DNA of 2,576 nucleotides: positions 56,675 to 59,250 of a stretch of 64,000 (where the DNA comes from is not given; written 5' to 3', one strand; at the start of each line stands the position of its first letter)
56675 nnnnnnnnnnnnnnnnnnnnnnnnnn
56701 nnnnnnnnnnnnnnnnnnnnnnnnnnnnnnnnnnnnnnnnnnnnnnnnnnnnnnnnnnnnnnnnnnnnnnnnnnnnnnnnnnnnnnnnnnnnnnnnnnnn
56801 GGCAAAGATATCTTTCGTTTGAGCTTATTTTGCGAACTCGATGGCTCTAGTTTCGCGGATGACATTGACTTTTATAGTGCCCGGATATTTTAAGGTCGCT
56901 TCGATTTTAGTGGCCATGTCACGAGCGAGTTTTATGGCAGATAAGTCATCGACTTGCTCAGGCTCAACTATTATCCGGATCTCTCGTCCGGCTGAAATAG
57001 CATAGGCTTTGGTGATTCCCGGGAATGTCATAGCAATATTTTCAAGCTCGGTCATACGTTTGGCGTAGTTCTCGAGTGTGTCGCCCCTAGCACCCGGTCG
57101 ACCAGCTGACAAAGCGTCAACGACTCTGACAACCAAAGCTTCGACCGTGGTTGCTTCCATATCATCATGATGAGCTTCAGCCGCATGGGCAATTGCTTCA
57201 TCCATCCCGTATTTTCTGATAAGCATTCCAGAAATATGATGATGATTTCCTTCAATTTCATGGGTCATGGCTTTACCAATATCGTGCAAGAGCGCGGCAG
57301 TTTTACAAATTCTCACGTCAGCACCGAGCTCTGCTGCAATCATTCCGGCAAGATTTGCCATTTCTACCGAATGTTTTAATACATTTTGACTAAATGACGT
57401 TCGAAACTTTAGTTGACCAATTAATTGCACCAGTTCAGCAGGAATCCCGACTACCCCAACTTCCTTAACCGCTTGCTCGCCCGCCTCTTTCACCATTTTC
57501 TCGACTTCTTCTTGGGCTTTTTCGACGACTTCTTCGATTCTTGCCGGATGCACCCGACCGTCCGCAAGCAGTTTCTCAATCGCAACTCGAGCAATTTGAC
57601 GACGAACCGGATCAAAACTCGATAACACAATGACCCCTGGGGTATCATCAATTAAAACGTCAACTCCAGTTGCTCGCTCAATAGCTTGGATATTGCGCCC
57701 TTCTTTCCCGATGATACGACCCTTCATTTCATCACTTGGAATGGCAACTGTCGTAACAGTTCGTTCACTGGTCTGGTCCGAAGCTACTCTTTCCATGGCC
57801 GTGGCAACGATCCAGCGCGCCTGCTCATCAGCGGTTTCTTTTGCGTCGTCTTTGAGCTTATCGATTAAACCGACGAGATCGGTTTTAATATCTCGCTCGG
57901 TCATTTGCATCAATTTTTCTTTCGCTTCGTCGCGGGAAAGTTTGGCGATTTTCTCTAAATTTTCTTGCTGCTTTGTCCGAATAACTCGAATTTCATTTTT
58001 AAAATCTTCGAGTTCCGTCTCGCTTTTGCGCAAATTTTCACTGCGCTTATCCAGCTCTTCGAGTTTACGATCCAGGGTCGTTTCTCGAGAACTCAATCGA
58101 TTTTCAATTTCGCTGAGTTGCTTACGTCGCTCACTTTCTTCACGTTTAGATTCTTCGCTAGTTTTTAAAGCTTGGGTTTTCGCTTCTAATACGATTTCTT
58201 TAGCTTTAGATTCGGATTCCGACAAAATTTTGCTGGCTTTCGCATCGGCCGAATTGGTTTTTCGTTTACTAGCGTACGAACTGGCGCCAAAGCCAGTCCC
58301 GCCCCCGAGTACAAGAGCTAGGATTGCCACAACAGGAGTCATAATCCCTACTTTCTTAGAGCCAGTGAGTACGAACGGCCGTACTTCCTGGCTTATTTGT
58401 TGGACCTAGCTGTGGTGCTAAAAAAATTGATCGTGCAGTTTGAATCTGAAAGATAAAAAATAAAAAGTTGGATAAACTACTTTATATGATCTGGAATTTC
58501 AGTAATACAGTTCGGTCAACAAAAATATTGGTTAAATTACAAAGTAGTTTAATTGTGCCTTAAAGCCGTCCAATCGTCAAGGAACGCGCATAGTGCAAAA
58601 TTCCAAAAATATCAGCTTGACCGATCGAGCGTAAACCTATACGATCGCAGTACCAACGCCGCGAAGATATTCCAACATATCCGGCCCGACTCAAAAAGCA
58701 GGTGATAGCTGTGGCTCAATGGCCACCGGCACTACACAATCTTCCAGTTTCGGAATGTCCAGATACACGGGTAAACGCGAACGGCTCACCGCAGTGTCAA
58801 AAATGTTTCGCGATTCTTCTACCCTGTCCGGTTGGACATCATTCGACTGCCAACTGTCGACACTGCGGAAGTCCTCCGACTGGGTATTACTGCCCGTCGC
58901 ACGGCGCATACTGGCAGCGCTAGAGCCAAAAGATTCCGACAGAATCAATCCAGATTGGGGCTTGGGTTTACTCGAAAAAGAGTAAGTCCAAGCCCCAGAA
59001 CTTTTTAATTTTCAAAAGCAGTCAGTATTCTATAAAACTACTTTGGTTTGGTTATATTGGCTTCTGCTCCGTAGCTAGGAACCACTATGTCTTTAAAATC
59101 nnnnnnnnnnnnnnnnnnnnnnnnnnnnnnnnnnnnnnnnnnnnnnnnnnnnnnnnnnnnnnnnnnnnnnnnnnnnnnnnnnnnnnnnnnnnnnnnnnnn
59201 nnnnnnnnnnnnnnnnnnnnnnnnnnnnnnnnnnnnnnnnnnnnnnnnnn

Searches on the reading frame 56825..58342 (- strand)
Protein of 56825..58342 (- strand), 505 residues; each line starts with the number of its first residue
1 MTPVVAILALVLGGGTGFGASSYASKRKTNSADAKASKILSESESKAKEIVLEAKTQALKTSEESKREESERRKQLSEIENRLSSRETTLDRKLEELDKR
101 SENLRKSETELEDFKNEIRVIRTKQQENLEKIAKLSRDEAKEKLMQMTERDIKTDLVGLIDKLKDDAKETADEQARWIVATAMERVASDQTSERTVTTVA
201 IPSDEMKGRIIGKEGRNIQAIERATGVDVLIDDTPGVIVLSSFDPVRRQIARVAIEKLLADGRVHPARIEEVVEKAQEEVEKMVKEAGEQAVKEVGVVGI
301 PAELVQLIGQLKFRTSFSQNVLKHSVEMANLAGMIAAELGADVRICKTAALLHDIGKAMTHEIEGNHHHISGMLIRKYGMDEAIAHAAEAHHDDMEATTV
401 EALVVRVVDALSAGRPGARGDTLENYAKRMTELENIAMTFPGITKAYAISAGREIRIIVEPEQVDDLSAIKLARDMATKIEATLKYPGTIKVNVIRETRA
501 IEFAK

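Call 10: find_related_loci(query=window:56825-58342:-, collection=genome_contigs, flank=4000)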
Query window:56825-58342:- (505 aa) in genome_contigs; peptide patterns used: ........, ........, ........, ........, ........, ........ (x = any residue, [..] = any of these).
288 stretches matched a pattern; 147 encode a relative of the query (tblastn E <= 1e-3); the best 80 are kept; 80 distinct loci.
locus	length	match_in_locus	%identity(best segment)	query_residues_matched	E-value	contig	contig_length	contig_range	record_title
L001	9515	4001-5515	86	1-505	0e+0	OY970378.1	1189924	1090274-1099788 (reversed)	MAG: Candidatus Parcubacteria bacterium isolate MFD01275.bin.c.8 genome assembly, chromosome: 1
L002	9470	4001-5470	78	16-505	0e+0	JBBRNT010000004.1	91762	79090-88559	MAG: Candidatus Saccharimonadia bacterium isolate La1_metabat2.191 LA1C_B2.191_k141_3394396L_91762_cov_17.3037, whole ge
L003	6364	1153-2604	76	22-505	0e+0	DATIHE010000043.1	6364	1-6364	MAG TPA_asm: Candidatus Nanoarchaeia archaeon isolate SMAG_U15630 k141_94214, whole genome shotgun sequence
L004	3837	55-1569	78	1-505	0e+0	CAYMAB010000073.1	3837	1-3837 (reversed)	MAG TPA_asm: uncultured Candidatus Saccharimonadales bacterium isolate binchicken_co54_498 genome assembly, contig: NODE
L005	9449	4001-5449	79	23-505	0e+0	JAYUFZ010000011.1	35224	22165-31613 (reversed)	MAG: bacterium isolate GFS_7960 GFS_7960_10, whole genome shotgun sequence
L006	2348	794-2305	71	1-505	0e+0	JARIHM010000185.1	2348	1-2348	MAG: Candidatus Saccharibacteria bacterium isolate CullarsAll.DT.42 k141_849833, whole genome shotgun sequence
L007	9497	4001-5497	72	7-505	0e+0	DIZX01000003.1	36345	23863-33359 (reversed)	MAG TPA_asm: Patescibacteria group bacterium UBA6017 UBA6017_contig_5543, whole genome shotgun sequence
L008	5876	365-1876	70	1-505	0e+0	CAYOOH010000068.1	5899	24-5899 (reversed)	MAG TPA_asm: uncultured Candidatus Saccharimonadales bacterium isolate SRP200132_co1_41 genome assembly, contig: NODE_25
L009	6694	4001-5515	75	1-505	0e+0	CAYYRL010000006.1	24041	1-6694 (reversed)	MAG TPA_asm: uncultured Candidatus Saccharimonadales bacterium isolate SRP200132_co2_252 genome assembly, contig: NODE_1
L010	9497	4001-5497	71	7-505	0e+0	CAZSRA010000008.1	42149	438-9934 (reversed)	MAG TPA_asm: uncultured Candidatus Saccharimonadales bacterium isolate SRP200132_co1_243 genome assembly, contig: NODE_1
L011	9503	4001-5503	70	3-505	0e+0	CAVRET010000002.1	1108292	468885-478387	MAG: uncultured bacterium isolate MFD04463.bin.1.58 genome assembly, contig: contig_10051, whole genome shotgun sequence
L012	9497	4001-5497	70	7-505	0e+0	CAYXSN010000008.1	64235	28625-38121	MAG TPA_asm: uncultured Candidatus Saccharimonadales bacterium isolate SRP133034_co1_262 genome assembly, contig: NODE_2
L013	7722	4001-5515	71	1-505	0e+0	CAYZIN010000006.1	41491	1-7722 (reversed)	MAG TPA_asm: uncultured Candidatus Saccharibacteria bacterium isolate SRP200132_co1_785 genome assembly, contig: NODE_15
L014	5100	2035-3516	72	1-505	0e+0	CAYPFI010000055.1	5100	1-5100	MAG TPA_asm: uncultured Candidatus Saccharibacteria bacterium isolate binchicken_co398_170 genome assembly, contig: NODE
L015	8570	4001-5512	71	1-505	0e+0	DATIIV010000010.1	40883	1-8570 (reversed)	MAG TPA_asm: Candidatus Saccharimonadia bacterium isolate SMAG_U15674 k141_371167, whole genome shotgun sequence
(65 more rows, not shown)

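Call 65: find_encoding_contigs(protein=window:56825-58342:-, flank=2500, max_places=3)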
Protein window:56825-58342:- (505 aa): no gene with exactly this product is on record in the collection.

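Call 66: search_protein_families(library=pfam, proteins=[window:56828-58342:-])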
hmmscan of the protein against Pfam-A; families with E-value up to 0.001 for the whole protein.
window:56828-58342:- (505 aa): 5 families
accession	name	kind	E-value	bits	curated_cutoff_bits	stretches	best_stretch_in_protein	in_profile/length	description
PF12072.13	RNase_Y_N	-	1.9e-37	129.1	32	1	4-189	4-200/201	RNase Y N-terminal region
PF01966.28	HD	-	2.1e-17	63.9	22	1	321-413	1-115/116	HD domain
PF00013.35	KH_1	-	2.2e-08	34.2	21.5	1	197-256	2-65/66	KH domain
PF08668.18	HDOD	-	1.8e-05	24.8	22.9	1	318-360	92-135/196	HDOD domain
PF13083.13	KH_KhpA-B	-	0.00017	21.8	32.1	1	185-221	19-54/73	KhpA/KhpB, KH domain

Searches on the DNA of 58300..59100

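Call 4: search_rna_families(source=window, start=58300, end=59100, threshold=evalue, max_evalue=10, show_alignments=3)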
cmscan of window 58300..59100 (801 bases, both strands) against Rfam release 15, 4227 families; matches with E-value up to 10: 6.
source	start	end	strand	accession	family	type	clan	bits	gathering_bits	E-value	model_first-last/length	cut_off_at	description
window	58410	58493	+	RF01302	snoU36a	Gene; snRNA; snoRNA; CD-box;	CL00051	22.3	45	0.081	1-90/90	no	SnoRNA U36a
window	58951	59069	-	RF02434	SpF39_sRNA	Gene; sRNA;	-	21.1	60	6.1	1-109/109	no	Streptococcus sRNA SpF39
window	58453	58545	-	RF02630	Hrs12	Gene; sRNA;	-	18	70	4.2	1-87/87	no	Hfq-regulated sRNA 12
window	58959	59073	+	RF03083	cow-rumen-3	Gene; sRNA;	-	17.1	86.7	0.25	1-141/141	no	cow-rumen-3 RNA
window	58669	58732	+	RF00630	P26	Gene;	-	14.6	36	3.3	1-66/66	no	Pseudomonas sRNA P26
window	58359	58519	-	RF02706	TeloSII_ncR30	Gene; sRNA;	-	12.5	86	2.9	1-226/226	no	TeloSII non coding RNA 30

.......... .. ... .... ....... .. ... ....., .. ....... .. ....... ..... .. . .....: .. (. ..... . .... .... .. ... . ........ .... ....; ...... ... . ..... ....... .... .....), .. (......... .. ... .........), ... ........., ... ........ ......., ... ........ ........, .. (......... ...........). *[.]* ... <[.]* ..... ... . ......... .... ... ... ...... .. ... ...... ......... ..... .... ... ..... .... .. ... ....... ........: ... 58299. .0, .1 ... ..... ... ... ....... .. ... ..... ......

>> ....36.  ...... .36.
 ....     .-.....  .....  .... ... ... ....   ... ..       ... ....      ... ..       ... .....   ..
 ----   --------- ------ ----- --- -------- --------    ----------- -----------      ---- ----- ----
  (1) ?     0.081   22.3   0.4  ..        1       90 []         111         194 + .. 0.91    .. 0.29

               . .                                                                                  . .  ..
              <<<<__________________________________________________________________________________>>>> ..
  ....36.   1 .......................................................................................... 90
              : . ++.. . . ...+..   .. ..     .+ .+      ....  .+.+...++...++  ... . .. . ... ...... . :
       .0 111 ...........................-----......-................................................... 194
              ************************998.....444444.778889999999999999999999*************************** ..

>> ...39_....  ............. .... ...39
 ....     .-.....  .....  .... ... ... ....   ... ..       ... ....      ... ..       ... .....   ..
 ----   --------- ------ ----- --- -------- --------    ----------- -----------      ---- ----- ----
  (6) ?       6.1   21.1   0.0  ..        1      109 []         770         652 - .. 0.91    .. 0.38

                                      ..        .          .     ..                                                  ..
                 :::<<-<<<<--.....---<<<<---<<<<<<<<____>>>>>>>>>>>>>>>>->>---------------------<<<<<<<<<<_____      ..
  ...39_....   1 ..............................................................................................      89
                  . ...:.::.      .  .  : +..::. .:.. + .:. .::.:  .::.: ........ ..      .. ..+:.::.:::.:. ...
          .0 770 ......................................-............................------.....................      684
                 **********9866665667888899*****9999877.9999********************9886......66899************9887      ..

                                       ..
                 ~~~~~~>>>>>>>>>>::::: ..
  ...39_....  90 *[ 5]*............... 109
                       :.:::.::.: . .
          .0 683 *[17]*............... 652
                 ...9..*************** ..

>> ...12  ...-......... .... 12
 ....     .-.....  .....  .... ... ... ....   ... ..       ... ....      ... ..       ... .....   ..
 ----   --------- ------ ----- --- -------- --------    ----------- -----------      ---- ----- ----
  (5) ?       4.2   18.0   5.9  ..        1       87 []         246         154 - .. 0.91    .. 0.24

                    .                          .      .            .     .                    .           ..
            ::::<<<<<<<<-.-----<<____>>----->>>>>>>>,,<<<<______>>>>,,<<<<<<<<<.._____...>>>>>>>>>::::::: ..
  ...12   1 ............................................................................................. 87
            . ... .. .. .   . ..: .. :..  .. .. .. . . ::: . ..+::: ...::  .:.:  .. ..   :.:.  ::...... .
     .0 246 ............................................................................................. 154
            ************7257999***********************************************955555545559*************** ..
